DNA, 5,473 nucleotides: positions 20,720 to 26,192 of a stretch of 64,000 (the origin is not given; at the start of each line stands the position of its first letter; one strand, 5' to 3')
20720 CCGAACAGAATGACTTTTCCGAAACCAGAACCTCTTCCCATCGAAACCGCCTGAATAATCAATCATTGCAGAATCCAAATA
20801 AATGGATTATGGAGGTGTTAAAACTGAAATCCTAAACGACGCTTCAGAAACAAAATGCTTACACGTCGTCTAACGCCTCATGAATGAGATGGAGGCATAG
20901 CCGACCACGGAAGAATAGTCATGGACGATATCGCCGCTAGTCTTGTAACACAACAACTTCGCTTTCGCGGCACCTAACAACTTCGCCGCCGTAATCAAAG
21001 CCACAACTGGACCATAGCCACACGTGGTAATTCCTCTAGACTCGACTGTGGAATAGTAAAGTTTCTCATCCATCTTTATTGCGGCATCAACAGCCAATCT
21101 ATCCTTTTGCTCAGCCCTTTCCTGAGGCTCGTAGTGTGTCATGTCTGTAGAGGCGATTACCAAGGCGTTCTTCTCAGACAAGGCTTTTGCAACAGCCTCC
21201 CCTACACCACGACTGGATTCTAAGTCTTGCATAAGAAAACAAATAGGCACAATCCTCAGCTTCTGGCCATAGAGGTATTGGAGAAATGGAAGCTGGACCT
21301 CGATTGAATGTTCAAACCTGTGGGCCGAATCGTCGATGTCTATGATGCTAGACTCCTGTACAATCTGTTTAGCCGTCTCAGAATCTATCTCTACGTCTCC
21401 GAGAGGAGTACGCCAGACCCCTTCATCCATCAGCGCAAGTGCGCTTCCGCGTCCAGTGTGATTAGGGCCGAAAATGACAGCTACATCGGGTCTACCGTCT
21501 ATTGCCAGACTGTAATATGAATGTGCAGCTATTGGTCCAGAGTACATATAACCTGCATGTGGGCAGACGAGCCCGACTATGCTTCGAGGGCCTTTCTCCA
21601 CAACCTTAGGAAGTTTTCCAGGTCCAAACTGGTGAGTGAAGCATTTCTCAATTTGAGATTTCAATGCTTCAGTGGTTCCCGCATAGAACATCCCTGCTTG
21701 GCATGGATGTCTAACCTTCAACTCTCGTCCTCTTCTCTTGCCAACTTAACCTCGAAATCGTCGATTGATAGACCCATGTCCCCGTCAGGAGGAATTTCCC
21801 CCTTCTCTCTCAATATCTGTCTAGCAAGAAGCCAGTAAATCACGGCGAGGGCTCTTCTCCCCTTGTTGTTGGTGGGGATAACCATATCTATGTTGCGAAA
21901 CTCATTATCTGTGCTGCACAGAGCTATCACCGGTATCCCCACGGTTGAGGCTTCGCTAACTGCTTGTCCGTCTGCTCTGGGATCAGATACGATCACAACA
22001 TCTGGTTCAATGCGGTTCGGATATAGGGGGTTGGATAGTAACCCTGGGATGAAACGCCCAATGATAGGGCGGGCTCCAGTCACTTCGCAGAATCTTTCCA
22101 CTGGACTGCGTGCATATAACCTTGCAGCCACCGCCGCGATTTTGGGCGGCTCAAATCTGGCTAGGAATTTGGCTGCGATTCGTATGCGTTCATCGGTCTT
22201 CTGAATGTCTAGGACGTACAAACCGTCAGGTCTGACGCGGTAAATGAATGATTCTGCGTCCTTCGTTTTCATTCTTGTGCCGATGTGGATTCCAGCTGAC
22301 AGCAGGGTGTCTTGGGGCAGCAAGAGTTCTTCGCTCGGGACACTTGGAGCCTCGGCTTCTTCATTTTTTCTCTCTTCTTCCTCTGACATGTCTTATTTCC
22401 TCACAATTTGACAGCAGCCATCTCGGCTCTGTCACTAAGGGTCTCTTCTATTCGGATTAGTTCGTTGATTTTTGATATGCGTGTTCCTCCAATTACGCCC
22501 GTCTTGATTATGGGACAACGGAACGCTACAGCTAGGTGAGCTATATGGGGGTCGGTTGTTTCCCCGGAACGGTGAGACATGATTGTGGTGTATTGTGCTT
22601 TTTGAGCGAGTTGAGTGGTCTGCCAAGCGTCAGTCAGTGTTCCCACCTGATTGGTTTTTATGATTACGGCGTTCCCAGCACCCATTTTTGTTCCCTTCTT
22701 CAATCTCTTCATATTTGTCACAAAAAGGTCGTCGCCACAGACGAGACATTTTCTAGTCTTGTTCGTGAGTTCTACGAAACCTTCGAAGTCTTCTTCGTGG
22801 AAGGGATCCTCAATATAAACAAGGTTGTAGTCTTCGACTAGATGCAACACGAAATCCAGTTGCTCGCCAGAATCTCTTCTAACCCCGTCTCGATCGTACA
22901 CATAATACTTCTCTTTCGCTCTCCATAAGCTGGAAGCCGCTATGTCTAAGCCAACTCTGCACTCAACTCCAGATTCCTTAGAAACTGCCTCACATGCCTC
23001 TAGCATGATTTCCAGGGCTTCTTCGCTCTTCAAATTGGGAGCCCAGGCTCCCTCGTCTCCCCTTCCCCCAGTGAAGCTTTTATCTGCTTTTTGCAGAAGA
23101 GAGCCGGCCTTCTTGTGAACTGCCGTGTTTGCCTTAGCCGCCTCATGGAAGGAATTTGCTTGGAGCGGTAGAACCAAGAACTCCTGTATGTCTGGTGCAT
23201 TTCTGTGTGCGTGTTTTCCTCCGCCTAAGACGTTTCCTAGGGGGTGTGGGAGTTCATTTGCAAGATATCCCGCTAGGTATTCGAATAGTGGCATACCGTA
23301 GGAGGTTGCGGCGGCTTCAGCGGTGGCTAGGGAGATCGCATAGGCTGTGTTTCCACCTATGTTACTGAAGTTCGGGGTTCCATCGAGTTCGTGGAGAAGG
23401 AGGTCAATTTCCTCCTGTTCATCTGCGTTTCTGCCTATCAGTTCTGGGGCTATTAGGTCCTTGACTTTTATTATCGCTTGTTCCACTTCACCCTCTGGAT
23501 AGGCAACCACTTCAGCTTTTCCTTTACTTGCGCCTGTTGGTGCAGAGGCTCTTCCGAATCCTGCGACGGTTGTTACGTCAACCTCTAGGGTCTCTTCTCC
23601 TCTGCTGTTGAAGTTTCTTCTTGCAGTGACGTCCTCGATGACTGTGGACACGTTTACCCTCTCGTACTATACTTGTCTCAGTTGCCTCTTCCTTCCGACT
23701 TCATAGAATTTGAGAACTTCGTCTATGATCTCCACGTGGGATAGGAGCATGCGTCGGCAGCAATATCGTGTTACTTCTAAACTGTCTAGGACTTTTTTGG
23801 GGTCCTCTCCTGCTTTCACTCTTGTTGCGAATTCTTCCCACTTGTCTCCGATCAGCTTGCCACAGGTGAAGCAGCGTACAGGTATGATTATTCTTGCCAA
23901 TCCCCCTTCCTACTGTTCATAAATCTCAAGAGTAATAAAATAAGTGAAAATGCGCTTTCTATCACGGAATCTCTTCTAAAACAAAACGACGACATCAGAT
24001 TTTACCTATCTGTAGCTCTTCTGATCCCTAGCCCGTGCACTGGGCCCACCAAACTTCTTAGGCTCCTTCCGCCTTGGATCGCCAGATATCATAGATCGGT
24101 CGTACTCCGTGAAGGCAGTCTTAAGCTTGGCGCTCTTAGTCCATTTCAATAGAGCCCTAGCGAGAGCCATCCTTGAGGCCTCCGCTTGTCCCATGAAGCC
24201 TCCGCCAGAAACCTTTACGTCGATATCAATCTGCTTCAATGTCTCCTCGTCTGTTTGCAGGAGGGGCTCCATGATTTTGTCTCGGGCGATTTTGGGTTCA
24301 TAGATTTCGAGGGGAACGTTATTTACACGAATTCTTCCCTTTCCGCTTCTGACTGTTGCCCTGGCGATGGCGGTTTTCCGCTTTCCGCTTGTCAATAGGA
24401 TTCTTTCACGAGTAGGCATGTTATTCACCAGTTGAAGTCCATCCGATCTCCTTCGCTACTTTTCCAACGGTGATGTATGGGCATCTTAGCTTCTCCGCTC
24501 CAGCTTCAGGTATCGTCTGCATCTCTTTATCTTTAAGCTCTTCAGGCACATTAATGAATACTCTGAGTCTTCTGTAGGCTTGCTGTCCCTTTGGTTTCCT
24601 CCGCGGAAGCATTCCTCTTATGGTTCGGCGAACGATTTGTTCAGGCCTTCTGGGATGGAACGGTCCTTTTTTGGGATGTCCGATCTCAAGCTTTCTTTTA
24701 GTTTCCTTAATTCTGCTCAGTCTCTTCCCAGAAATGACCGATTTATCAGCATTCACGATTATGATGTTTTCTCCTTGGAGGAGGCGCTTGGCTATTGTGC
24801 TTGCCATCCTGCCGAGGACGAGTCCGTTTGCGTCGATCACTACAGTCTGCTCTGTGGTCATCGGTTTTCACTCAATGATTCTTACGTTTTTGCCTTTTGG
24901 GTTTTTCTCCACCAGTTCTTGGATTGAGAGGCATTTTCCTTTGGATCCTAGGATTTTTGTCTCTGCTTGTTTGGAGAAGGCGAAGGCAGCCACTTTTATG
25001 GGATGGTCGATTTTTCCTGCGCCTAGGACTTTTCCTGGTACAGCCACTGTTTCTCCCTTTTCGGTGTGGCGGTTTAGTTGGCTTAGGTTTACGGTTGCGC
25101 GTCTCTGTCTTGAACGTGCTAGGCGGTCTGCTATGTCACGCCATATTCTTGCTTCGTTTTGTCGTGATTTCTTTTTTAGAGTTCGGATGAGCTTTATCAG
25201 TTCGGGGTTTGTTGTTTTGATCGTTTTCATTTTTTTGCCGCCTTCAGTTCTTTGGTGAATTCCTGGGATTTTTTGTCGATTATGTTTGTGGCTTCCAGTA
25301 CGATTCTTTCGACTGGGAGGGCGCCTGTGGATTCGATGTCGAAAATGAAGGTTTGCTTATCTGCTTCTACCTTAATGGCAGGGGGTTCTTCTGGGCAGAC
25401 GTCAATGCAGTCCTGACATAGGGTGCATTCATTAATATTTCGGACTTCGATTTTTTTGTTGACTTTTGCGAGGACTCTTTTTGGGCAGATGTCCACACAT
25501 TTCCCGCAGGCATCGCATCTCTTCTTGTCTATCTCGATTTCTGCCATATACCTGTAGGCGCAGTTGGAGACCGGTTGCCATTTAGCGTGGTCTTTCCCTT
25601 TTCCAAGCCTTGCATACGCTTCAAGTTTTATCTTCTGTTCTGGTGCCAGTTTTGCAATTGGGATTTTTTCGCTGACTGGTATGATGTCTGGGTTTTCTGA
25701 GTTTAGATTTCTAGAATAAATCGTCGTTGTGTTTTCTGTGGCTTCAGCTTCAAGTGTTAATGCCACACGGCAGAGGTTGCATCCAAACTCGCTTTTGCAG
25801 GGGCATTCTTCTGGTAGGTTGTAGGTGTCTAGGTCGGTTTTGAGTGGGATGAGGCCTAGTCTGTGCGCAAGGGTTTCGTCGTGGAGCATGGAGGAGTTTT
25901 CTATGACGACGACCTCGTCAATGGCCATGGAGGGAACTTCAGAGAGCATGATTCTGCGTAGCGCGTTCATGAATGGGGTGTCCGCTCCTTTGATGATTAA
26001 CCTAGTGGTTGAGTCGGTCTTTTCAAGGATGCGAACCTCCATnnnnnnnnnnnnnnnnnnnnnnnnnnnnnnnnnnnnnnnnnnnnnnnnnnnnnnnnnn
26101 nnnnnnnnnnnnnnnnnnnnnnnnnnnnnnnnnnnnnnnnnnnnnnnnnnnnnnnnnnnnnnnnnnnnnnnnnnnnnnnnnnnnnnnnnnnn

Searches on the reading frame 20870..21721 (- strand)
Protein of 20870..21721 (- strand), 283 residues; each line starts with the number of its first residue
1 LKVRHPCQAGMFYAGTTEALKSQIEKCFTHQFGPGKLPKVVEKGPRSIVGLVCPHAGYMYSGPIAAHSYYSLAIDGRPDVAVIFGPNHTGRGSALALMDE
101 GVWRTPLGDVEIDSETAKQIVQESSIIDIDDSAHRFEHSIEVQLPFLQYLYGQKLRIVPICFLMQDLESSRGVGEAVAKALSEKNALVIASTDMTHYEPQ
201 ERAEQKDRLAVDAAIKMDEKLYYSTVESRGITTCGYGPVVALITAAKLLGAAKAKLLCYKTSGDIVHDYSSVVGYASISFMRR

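Call 83: search_protein_families(library=ncbifam, proteins=[window:20870-21721:-], max_evalue=1e-10)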
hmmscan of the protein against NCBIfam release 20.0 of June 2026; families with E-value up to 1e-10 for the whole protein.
window:20870-21721:- (283 aa): 2 families
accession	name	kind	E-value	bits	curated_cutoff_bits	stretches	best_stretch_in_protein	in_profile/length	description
TIGR04336.1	AmmeMemoSam_B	hypoth_equivalog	1.1e-95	320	26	1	4-280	1-270/270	AmmeMemoRadiSam system protein B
NF001987.0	PRK00782.1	equivalog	6.5e-92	307.6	295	1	3-280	2-265/267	MEMO1 family protein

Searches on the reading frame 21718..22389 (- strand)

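Call 83: search_protein_families(library=ncbifam, proteins=[window:21718-22389:-], max_evalue=1e-10)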
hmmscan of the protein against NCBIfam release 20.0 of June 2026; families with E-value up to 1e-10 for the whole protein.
window:21718-22389:- (223 aa): 2 families
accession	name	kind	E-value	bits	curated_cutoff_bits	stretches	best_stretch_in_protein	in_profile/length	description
TIGR01012.1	uS2_euk_arch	equivalog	8.5e-83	276.7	211.5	1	22-215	2-195/196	30S ribosomal protein S2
TIGR01011.1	rpsB_bact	equivalog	1.1e-19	70.5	76.3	1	129-195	156-222/225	30S ribosomal protein S2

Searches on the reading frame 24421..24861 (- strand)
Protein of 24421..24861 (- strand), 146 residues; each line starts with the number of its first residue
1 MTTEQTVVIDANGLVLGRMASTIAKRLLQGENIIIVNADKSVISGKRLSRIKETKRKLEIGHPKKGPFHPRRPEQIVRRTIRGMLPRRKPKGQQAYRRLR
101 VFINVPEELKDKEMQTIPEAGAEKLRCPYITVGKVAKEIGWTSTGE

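Call 86: search_protein_families(library=pfam, proteins=[window:24421-24861:-], max_evalue=0.001)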
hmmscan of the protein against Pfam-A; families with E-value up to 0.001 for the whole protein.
window:24421-24861:- (146 aa): 1 family
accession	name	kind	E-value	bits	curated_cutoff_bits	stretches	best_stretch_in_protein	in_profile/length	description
PF00572.24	Ribosomal_L13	-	2.3e-21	76.5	23.8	1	5-106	2-117/119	Ribosomal protein L13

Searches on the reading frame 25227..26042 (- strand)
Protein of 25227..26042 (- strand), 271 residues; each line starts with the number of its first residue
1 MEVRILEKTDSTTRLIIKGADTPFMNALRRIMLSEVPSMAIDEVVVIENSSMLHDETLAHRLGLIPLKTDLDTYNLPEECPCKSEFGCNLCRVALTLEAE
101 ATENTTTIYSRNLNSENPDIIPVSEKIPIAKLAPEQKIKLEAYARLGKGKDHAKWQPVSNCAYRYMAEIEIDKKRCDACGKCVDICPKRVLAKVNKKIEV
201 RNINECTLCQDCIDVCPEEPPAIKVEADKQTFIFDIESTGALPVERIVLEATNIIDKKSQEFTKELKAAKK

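Call 86: search_protein_families(library=pfam, proteins=[window:25227-26042:-], max_evalue=0.001)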
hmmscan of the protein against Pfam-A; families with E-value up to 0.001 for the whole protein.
window:25227-26042:- (271 aa): 10 families
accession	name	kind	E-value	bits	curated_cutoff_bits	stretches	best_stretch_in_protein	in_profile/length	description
PF01193.29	RNA_pol_L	-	6.9e-19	67.8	24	1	15-258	2-73/74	RNA polymerase Rpb3/Rpb11 dimerisation domain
PF01000.31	RNA_pol_A_bac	-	6.9e-18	65.4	33.9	1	56-154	4-101/119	RNA polymerase Rpb3/RpoA insert domain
PF13237.11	Fer4_10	-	4.7e-07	30.1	25.5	1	169-217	2-53/53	4Fe-4S dicluster domain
PF13187.11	Fer4_9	-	1.9e-06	28.2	27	1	175-218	1-49/52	4Fe-4S dicluster domain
PF12838.12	Fer4_7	-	5.5e-06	27.2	27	1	175-218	1-50/52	4Fe-4S dicluster domain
PF00037.32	Fer4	-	9.3e-06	25.7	21.1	1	169-189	1-21/24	4Fe-4S binding domain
PF12837.12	Fer4_6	-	3.7e-05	23.9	25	1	169-190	2-23/24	4Fe-4S binding domain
PF12797.12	Fer4_2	-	5.1e-05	23.4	24.5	0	169-187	3-21/22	4Fe-4S binding domain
PF14697.11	Fer4_21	-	7e-05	23.3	35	1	170-217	2-52/59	4Fe-4S dicluster domain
PF13183.11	Fer4_8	-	0.00017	22.5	27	0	201-218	49-66/68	4Fe-4S dicluster domain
